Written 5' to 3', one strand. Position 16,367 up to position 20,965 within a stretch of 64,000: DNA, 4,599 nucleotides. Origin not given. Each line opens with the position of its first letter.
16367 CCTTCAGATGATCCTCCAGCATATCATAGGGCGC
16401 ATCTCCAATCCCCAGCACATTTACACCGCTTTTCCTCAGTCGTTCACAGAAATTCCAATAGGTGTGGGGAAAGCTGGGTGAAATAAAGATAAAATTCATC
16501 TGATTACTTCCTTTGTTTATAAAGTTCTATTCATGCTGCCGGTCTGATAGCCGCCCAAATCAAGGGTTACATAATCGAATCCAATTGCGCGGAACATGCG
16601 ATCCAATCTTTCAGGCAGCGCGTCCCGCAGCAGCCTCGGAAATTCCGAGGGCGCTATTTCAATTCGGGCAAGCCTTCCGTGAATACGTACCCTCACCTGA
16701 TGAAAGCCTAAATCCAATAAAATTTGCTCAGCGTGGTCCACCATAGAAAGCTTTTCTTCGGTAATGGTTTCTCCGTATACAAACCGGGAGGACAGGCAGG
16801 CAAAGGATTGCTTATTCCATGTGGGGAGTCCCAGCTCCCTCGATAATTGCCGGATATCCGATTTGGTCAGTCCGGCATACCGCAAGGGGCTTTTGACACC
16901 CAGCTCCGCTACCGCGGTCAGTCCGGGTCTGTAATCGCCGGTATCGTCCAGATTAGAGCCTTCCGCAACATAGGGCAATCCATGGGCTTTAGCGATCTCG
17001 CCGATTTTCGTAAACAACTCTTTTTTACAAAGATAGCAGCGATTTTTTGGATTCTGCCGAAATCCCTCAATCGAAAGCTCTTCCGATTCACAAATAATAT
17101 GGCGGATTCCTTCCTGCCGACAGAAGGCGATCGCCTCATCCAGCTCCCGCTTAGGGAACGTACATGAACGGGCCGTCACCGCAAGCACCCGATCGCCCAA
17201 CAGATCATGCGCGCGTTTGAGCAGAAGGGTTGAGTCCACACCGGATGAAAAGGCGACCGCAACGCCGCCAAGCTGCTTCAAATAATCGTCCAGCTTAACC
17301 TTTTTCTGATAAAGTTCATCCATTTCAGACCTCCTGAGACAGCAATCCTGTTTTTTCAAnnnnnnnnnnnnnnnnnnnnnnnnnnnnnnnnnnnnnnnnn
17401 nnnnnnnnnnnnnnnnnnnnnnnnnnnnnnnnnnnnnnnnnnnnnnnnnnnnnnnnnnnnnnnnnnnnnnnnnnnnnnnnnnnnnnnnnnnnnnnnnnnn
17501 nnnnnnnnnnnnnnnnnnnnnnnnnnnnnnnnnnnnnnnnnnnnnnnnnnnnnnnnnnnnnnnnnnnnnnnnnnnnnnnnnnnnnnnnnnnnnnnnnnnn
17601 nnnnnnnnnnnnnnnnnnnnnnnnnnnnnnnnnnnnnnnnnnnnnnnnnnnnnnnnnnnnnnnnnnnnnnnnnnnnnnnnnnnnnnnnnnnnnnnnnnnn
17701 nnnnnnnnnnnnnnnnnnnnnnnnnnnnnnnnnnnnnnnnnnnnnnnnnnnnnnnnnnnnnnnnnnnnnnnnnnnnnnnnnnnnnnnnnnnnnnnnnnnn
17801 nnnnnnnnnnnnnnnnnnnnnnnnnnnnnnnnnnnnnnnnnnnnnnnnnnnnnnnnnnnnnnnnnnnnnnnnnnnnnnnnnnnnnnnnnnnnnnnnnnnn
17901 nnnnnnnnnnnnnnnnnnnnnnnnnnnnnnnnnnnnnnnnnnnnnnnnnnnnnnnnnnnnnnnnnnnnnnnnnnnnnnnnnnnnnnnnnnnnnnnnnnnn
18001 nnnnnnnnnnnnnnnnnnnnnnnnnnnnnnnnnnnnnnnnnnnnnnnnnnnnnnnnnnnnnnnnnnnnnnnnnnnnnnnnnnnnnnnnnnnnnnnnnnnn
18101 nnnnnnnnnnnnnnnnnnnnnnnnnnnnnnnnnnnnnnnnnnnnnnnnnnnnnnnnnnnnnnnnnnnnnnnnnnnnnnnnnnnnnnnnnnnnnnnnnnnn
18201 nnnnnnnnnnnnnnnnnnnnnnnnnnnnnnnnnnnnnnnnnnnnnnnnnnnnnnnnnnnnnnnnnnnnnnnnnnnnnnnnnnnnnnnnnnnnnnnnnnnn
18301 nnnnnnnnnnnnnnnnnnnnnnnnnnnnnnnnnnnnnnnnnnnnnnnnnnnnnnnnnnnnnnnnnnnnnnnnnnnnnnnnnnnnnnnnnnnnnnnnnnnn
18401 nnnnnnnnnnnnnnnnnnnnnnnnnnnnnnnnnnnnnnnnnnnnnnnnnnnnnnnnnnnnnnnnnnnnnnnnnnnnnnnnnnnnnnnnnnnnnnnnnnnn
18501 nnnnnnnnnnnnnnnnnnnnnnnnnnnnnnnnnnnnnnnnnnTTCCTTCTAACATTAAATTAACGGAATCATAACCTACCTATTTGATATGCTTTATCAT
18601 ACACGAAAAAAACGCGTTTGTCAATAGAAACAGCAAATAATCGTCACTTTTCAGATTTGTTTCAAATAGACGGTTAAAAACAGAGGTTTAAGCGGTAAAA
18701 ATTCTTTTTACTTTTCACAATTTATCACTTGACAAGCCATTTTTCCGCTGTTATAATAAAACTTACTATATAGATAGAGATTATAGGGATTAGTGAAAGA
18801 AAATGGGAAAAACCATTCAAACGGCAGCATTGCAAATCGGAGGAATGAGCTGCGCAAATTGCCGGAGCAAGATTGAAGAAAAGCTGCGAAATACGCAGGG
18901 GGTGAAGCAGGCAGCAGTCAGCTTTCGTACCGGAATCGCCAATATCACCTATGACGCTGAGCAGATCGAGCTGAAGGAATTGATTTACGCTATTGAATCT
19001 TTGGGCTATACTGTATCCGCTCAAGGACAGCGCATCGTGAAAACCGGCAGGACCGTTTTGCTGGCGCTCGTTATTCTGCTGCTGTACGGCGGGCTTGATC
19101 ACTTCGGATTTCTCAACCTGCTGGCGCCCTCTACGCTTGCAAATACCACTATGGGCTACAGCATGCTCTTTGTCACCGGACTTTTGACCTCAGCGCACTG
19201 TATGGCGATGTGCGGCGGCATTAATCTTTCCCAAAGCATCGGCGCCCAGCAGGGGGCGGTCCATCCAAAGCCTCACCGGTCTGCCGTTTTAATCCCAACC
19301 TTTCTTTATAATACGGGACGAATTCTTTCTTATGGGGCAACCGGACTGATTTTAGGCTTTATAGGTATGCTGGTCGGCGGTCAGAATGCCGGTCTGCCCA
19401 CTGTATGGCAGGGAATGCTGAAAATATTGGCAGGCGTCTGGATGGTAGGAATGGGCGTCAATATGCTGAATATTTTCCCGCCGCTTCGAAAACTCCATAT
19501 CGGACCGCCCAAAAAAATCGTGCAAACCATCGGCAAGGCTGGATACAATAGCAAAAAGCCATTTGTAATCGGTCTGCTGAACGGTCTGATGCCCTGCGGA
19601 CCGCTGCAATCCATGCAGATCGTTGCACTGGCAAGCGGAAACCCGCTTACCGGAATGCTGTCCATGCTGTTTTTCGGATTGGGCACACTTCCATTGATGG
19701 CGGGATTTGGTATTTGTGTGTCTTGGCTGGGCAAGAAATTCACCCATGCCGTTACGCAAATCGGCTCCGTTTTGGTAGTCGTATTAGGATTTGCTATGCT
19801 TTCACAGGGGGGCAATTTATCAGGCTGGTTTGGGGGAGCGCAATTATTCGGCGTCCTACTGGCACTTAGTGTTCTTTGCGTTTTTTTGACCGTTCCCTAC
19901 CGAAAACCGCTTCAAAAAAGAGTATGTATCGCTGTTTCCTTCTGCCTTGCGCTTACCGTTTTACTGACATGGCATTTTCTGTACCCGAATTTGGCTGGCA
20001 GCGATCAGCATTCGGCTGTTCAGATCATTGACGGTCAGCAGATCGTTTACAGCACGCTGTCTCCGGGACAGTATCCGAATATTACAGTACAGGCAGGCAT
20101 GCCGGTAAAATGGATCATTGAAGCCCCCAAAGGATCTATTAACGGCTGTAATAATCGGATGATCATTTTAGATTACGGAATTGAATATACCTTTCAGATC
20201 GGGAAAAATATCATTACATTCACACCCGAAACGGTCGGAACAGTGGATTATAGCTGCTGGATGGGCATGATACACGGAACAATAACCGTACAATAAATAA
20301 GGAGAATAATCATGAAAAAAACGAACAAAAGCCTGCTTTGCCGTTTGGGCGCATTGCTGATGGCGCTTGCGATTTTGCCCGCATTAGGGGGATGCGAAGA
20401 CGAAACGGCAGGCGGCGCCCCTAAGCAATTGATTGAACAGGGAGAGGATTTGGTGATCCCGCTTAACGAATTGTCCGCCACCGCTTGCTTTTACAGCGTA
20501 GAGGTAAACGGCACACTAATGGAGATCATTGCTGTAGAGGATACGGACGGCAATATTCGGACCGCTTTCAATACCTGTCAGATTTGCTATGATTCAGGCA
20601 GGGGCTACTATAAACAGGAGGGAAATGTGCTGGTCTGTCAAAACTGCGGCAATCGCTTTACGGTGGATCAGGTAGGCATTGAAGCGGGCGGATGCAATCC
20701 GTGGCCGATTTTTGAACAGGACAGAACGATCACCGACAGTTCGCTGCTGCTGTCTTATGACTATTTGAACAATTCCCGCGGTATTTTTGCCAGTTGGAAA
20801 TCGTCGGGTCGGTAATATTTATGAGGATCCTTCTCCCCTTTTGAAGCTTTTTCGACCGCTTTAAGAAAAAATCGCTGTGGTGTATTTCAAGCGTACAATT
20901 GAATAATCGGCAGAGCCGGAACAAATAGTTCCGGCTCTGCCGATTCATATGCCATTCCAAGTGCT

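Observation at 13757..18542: Tightly coupled five-gene operon that looks like a sulfur-inserting small-molecule pathway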

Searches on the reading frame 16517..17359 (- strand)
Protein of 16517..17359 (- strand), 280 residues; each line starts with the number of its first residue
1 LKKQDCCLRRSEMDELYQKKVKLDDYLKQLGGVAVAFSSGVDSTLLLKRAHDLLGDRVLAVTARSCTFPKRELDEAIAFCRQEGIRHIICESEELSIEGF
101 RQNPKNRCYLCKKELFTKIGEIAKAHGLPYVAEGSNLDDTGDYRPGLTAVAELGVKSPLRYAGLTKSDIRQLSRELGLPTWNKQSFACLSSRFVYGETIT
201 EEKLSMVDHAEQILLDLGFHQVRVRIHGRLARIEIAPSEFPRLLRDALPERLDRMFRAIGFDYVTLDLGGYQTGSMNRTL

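Call 3: search_protein_families(library=pfam, proteins=[window:16517-17359:-], max_evalue=0.01)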
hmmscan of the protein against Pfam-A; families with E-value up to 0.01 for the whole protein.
window:16517-17359:- (280 aa): 3 families
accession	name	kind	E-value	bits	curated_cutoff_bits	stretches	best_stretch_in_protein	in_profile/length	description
PF02540.23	NAD_synthase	-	0.0025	17.4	21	0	25-91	11-80/242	NAD synthase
PF06508.19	QueC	-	0.0037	17.2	22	0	35-93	4-61/210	Queuosine biosynthesis protein QueC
PF01171.26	ATP_bind_3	-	0.0039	17.4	27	0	33-97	2-68/182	PP-loop family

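Call 4: search_protein_families(library=ncbifam, proteins=[window:16517-17359:-], max_evalue=0.01)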
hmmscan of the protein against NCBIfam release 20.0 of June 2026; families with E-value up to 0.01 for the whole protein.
window:16517-17359:- (280 aa): 6 families
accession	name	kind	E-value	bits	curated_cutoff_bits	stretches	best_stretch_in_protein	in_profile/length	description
TIGR00268.2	TIGR00268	equivalog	6.9e-100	333.6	150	1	19-277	2-259/259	ATP-dependent sacrificial sulfur transferase LarE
NF010587.0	PRK13980.1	equivalog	3.6e-05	23.1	255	1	29-95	30-97/267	NAD+ synthase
TIGR00884.1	guaA_Cterm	equivalog_domain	3.8e-05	23.2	338.75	1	33-215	19-217/310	glutamine-hydrolyzing GMP synthase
TIGR00364.1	TIGR00364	equivalog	0.00076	19.1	150.3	0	35-91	3-58/201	7-cyano-7-deazaguanine synthase QueC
TIGR00552.1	nadE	equivalog_domain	0.0015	17.8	63.65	0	29-95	21-89/251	NAD(+) synthase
TIGR02432.1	lysidine_TilS_N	equivalog_domain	0.0086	16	93.6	0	33-138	2-110/189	tRNA lysidine(34) synthetase TilS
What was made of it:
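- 16517..17323 (-): LarE-family PP-loop sulfur insertase of the CxxC-C ([4Fe-4S]) type. Call 4: TIGR00268 333.6 bits against a cut-off of 150.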

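Call 15: search_solved_structures(query=window:16517-17359:-, max_evalue=0.001, show_alignments=2)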
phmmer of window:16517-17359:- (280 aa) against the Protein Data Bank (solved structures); distinct sequences matched with E-value up to 0.001: 5.
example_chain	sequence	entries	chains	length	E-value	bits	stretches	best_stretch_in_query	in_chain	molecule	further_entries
6b2o_A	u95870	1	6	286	1e-54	188.9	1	16-280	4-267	ATP-utilizing enzyme of the PP-loopsuperfamily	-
5udq_A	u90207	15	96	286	3.5e-54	187.2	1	16-280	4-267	Lactate racemization operon protein LarE | ATP-utilizing enzyme of the PP-loopsuperfamily | Pyridinium-3,5-biscarboxylic acid mononucleotide sulfurtransferase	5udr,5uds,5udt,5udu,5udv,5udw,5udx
8cnz_A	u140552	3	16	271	3.4e-21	79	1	23-269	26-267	NAD_synthase domain-containing protein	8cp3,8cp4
2dpl_A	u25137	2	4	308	1.4e-05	27.8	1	33-214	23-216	GMP synthase [glutamine-hydrolyzing] subunit B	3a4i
6jp9_A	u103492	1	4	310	5.3e-05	25.9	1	33-213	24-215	GMP synthase [glutamine-hydrolyzing] subunit B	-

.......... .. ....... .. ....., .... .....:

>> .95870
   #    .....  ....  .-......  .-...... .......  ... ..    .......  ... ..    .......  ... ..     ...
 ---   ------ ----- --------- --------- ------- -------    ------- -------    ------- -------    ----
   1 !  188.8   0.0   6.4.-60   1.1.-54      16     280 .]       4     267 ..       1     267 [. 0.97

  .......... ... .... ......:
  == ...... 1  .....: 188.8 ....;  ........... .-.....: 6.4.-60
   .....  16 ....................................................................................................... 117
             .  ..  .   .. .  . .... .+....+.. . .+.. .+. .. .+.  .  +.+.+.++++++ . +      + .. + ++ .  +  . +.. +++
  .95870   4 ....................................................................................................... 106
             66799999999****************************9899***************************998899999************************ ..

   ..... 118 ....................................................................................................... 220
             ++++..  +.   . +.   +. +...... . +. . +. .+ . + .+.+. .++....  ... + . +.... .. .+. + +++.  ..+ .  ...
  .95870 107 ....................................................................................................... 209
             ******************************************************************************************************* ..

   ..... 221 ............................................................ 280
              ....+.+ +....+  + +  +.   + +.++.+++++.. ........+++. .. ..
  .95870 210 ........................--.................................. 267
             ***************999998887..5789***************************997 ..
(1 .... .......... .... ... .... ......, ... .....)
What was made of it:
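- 16517..17323 (-): Call 15: end-to-end alignment with L. plantarum LarE, with the Cys176, Ser180, Arg212 and Arg214 equivalents kept.
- On LarE (TIGR00268, PP-loop sulfur insertase): End-to-end alignment with L. plantarum LarE 5udq, 187-189 bits (call 15).
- Checked: LarE keeps the Cys176-equivalent (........) and has CYLCKK where L. plantarum LarE has WYYAKK (call 15).
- LarE scores far above the LarE model cut-off and keeps the P2CMN phosphate ligands (calls 4, 15).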

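Call 22: find_related_loci(query=window:16517-17323:-, collection=metagenome_contigs, flank=10000)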
Query window:16517-17323:- (268 aa) in metagenome_contigs; peptide patterns used: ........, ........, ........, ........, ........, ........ (x = any residue, [..] = any of these).
600 stretches matched a pattern (row limit reached: there are more); 563 encode a relative of the query (tblastn E <= 1e-3); the best 80 are kept; 80 distinct loci.
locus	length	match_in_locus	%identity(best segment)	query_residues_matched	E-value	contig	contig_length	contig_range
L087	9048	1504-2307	73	1-268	6e-136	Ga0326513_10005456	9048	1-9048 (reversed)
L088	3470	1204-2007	71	1-268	8e-137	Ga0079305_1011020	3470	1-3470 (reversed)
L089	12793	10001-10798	71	3-268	2e-132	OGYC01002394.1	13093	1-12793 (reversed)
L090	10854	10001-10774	73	11-268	5e-132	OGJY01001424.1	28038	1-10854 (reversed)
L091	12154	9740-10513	73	11-268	6e-132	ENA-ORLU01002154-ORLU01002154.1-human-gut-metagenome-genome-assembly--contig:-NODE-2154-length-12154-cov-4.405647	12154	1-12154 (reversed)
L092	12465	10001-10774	73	11-268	3e-132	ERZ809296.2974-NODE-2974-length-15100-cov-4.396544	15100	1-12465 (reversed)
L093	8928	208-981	73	11-268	4e-132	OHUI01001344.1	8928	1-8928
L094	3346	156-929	73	11-268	2e-136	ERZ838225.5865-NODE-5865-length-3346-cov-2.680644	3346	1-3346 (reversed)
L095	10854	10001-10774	73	11-268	6e-132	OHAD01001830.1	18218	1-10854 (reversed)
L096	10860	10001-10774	73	11-268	6e-132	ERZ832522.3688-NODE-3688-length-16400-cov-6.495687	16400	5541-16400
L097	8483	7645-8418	73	11-268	4e-132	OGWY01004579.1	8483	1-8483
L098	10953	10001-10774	73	11-268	6e-132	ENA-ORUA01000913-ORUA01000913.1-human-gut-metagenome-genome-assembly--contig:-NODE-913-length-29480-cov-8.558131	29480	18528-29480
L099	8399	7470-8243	73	11-268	4e-132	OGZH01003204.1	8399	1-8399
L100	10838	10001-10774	73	11-268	4e-132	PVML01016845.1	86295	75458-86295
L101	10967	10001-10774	73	11-268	3e-132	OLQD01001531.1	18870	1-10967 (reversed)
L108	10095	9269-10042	72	11-268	3e-131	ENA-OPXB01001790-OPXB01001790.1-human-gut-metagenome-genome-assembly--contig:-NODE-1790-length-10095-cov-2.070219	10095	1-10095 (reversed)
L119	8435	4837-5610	72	11-268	7e-129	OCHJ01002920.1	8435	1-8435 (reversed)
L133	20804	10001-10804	69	1-268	1e-127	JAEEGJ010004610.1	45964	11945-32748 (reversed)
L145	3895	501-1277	72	10-268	1e-129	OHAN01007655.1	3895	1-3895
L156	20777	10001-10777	71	10-268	2e-126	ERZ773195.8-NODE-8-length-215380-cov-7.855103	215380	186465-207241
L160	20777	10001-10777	71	10-268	2e-126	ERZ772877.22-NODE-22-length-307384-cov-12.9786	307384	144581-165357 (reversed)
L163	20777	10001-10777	71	10-268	2e-126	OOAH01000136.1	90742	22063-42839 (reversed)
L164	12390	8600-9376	70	10-268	5e-126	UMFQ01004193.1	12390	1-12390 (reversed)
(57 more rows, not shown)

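Call 74: list_cluster_members(proteins=[P0001, window:16517-17323:-, window:17325-18542:-])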
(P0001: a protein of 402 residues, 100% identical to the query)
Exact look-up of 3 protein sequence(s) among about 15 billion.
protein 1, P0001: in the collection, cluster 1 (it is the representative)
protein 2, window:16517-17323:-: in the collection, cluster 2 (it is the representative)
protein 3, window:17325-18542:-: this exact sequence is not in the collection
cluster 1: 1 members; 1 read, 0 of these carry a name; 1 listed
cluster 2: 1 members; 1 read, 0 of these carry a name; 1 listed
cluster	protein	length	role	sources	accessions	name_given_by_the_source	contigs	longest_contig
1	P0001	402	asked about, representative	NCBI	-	-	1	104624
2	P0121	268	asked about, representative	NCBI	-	-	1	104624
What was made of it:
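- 16517..17323 (-): Call 74: the public gene call starts at 17323.
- Checked: The public NCBI gene call for LarE is exactly the 268-aa product starting at ATG 17323 (call 74). The 405-aa product is not in the public collection (call 74).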

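Call 81: search_protein_families(library=pfam, proteins=[L156:14128-15534:+, L163:15687-16271:+, L160:3982-5100:+, L160:5042-6331:+, L164:4920-5348:+, L133:11979-13130:+, L119:5670-7157:+, L145:2177-3316:+, L108:8412-9140:+], max_evalue=0.0001)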
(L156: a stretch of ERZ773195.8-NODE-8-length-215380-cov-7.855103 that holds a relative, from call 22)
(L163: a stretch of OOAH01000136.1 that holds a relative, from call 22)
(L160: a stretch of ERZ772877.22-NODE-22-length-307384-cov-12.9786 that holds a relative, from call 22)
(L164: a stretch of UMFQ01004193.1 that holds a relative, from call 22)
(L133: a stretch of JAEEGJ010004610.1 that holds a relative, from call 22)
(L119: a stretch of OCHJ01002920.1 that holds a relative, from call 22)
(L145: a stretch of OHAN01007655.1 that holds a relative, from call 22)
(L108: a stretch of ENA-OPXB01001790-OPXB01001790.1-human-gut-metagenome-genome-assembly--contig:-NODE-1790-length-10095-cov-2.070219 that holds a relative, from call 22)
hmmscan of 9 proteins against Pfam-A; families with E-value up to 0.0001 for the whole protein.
L156:14128-15534:+ (468 aa): 0 families

L163:15687-16271:+ (194 aa): 1 family
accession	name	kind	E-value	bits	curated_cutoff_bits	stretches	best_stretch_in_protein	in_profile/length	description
PF03729.18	DUF308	-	1.4e-13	51.3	25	2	70-141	2-73/73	Short repeat of unknown function (DUF308)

L160:3982-5100:+ (372 aa): 1 family
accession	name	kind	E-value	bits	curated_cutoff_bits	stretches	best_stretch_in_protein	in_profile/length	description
PF01458.23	SUFBD_core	-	6e-53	180.1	27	1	105-327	7-223/232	SUF system FeS cluster assembly, SufBD core domain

L160:5042-6331:+ (429 aa): 4 families
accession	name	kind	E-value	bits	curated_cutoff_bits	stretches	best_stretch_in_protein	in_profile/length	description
PF00266.25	Aminotran_5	-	3.1e-143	477.7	21.5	1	43-414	1-371/371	Aminotransferase class-V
PF01041.23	DegT_DnrJ_EryC1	-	2.6e-09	37.2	19.8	1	92-246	31-176/360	DegT/DnrJ/EryC1/StrS aminotransferase family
PF01053.26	Cys_Met_Meta_PP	-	5.3e-08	32.3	27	1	125-244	85-198/381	Cys/Met metabolism PLP-dependent enzyme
PF01212.27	Beta_elim_lyase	-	2.1e-07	31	27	1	87-275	34-217/288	Beta-eliminating lyase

L164:4920-5348:+ (142 aa): 1 family
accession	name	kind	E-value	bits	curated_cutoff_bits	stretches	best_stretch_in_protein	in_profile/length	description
PF01592.21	NifU_N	-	3.7e-19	69.6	22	1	7-126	2-126/127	NifU-like N terminal domain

L133:11979-13130:+ (383 aa): 4 families
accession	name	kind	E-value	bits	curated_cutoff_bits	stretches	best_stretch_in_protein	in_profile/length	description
PF01381.28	HTH_3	-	6.7e-17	61.7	23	1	63-115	3-55/55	Helix-turn-helix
PF12844.13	HTH_19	-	1.1e-08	35.3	30.2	1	60-117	3-60/64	Helix-turn-helix domain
PF13560.12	HTH_31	-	4.6e-08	33.7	27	1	63-112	8-58/64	Helix-turn-helix domain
PF13384.12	HTH_23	-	6.2e-05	23.1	24.6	0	61-89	10-37/50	Homeodomain-like domain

L119:5670-7157:+ (495 aa): 4 families
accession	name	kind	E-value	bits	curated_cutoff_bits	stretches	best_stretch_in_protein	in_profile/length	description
PF00004.35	AAA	-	8e-16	59.1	21.2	1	268-402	1-125/131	ATPase family associated with various cellular activities (AAA)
PF07728.20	AAA_5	-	1.2e-09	38.7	22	1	268-400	2-139/139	AAA domain (dynein-related subfamily)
PF07724.20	AAA_2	-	6e-05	23.6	27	0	268-391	6-128/166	AAA domain (Cdc48 subfamily)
PF05673.19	DUF815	-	7.6e-05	22.4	23.8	0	216-286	5-74/249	Protein of unknown function (DUF815)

L145:2177-3316:+ (379 aa): 2 families
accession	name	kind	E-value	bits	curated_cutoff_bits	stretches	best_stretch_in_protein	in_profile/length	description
PF01171.26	ATP_bind_3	-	3.3e-18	66.5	27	1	140-306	1-165/182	PP-loop family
PF00581.25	Rhodanese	-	2.2e-13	50.9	22.2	1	8-93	2-100/102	Rhodanese-like domain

L108:8412-9140:+ (242 aa): 0 families

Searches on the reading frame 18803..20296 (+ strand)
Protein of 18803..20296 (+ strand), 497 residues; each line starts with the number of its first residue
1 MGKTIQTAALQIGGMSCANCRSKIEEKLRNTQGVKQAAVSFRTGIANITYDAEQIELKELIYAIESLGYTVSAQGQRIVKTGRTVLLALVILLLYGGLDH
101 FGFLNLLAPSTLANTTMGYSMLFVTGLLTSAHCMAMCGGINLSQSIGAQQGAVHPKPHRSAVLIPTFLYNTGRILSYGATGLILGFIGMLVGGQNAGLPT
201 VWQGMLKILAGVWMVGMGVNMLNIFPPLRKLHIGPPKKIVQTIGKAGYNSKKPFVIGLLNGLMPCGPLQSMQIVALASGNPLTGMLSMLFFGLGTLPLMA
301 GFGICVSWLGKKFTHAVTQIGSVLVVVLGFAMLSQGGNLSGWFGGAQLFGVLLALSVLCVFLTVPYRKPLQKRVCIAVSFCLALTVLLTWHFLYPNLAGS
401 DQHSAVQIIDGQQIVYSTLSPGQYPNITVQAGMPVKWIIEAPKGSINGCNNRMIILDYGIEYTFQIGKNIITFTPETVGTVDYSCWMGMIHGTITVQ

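Call 3: search_protein_families(library=pfam, proteins=[window:18803-20296:+], max_evalue=0.01)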
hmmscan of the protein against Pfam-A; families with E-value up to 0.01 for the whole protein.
window:18803-20296:+ (497 aa): 2 families
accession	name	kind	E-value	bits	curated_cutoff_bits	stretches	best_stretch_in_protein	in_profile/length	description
PF13386.12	DsbD_2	-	8.4e-45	153.6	24.9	1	122-330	2-198/199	Cytochrome C biogenesis protein transmembrane region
PF00403.32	HMA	-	2e-16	60.6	24.8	1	10-70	2-62/62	Heavy-metal-associated domain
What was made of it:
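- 18803..20296 (+): Membrane protein with N-terminal HMA domain, DsbD_2 core and an extra C-terminal domain. Call 3.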

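Call 4: search_protein_families(library=ncbifam, proteins=[window:18803-20296:+], max_evalue=0.01)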
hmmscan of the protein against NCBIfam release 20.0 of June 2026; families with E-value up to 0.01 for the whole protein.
window:18803-20296:+ (497 aa): 13 families
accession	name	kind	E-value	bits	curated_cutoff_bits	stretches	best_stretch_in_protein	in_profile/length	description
NF041115.1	UxxU_metal_bind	equivalog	1.9e-15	56.7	95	1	5-72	3-70/74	metal-binding (seleno)protein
NF033556.1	MerTP_fusion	equivalog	5.5e-15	55.4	180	1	3-71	117-185/186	mercuric transport protein MerTP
NF033795.1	chaper_CopZ_Bs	exception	9.5e-15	54.5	91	1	9-71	3-65/66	copper chaperone CopZ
NF033794.2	chaper_CopZ_Eh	exception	4.6e-14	52.3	95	1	9-70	3-64/68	copper chaperone CopZ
NF047957.1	CopZ_AFE_1862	equivalog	1.3e-11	44.7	85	1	9-71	2-61/62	CopZ family metallochaperone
NF010311.1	PRK13748.1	subfamily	3.6e-10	39.3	600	1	9-77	2-69/560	mercury(II) reductase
TIGR02052.1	MerP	equivalog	7e-10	39.3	92.55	1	5-72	22-89/92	mercury resistance system periplasmic binding protein MerP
TIGR00003.1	TIGR00003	subfamily_domain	4.6e-09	36.4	62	1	9-71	3-65/66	copper ion binding protein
NF045683.1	MerT_CopZ_Se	exception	1.7e-07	30.9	375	1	5-72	161-228/235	MerT/CopZ fusion-like heavy metal transport selenoprotein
NF007952.0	PRK10671.1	equivalog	6.1e-06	24.7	1316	1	8-73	105-167/838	copper-exporting P-type ATPase CopA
NF008262.1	PRK11033.1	equivalog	1.4e-05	23.7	1005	1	7-80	42-113/731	zinc/cadmium/mercury/lead-transporting ATPase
NF033775.1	P_type_ZntA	exception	1.6e-05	23.4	1240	1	9-79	51-119/732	Zn(II)/Cd(II)/Pb(II) translocating P-type ATPase ZntA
NF033781.1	chaper_CopP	exception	0.0064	16.6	112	0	9-55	3-49/65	copper-binding metallochaperone CopP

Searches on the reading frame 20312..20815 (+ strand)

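Call 3: search_protein_families(library=pfam, proteins=[window:20312-20815:+], max_evalue=0.01)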
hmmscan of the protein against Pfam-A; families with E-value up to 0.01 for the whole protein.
window:20312-20815:+ (167 aa): 2 families
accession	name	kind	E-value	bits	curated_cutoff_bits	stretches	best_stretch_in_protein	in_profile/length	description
PF10080.14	FtrD-like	-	1.8e-26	92.7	26.3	1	58-159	6-101/101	Membrane iron-sulfur containing protein FtrD-like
PF07699.19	Ephrin_rec_like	-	0.00051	20.2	23.1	1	84-122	6-41/48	Tyrosine-protein kinase ephrin type A/B receptor-like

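Call 4: search_protein_families(library=ncbifam, proteins=[window:20312-20815:+], max_evalue=0.01)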
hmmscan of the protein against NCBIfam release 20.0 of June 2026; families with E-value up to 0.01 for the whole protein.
window:20312-20815:+ (167 aa): 0 families
